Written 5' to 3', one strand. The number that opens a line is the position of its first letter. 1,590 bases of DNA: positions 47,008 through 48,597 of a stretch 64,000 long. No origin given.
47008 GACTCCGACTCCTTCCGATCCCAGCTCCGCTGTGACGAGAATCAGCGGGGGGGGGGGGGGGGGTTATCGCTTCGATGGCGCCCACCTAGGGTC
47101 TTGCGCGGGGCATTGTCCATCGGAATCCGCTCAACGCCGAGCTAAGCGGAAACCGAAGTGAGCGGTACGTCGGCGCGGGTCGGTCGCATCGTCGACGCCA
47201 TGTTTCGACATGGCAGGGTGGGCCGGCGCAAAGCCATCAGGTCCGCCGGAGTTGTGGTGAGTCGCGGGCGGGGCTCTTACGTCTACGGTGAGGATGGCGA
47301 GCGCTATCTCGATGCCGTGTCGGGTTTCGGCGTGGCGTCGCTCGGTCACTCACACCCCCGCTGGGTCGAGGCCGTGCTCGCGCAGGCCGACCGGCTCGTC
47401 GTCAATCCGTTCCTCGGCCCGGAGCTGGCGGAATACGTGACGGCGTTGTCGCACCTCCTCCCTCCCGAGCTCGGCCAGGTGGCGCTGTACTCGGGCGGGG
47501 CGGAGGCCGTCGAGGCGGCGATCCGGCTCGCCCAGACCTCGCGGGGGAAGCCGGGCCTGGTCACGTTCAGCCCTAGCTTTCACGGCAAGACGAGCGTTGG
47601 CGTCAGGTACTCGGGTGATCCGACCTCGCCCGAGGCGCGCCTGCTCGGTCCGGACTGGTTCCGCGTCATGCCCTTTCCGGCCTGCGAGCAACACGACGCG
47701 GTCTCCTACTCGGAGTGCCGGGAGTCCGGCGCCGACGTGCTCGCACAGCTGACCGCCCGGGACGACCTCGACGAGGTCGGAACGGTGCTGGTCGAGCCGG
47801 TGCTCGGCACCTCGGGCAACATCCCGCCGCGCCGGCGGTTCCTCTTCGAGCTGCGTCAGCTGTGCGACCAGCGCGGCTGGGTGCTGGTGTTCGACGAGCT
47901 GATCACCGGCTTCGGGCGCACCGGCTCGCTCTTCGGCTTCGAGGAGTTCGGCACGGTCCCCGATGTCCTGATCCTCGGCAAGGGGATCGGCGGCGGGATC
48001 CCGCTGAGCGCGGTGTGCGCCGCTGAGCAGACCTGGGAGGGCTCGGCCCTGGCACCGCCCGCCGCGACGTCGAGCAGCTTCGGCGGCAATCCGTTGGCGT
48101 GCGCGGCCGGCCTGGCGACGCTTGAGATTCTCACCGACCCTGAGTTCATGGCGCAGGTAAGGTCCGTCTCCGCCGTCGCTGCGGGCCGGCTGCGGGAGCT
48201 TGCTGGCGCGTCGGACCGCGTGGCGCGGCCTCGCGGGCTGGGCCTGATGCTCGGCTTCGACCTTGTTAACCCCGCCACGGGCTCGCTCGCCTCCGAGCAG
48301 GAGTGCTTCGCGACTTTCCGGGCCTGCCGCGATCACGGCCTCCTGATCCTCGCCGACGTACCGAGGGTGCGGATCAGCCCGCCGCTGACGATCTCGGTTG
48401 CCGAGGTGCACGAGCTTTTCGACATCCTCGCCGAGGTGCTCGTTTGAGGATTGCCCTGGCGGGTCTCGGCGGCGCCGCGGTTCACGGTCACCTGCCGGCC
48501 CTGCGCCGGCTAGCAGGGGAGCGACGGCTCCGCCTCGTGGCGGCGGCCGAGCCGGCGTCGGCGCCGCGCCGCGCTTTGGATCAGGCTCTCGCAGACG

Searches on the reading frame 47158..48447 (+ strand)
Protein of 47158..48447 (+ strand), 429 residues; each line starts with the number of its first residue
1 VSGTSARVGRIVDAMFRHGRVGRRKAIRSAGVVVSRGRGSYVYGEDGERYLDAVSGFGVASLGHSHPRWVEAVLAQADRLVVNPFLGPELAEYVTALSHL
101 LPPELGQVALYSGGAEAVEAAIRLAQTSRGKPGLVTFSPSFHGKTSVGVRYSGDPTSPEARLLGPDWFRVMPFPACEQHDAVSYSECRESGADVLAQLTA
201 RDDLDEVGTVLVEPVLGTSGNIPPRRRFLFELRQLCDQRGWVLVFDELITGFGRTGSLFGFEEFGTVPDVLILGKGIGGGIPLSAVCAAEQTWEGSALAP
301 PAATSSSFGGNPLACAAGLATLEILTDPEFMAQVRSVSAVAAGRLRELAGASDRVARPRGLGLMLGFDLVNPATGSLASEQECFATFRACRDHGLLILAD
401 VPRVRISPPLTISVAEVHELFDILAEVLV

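Call 70: search_protein_families(library=pfam, proteins=[window:47158-48447:+], max_evalue=0.0001)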
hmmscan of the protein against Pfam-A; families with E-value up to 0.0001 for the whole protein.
window:47158-48447:+ (429 aa): 1 family
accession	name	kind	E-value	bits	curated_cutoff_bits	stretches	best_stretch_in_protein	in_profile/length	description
PF00202.27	Aminotran_3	-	2.1e-81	274.1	30.5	1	32-428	11-403/403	Aminotransferase class-III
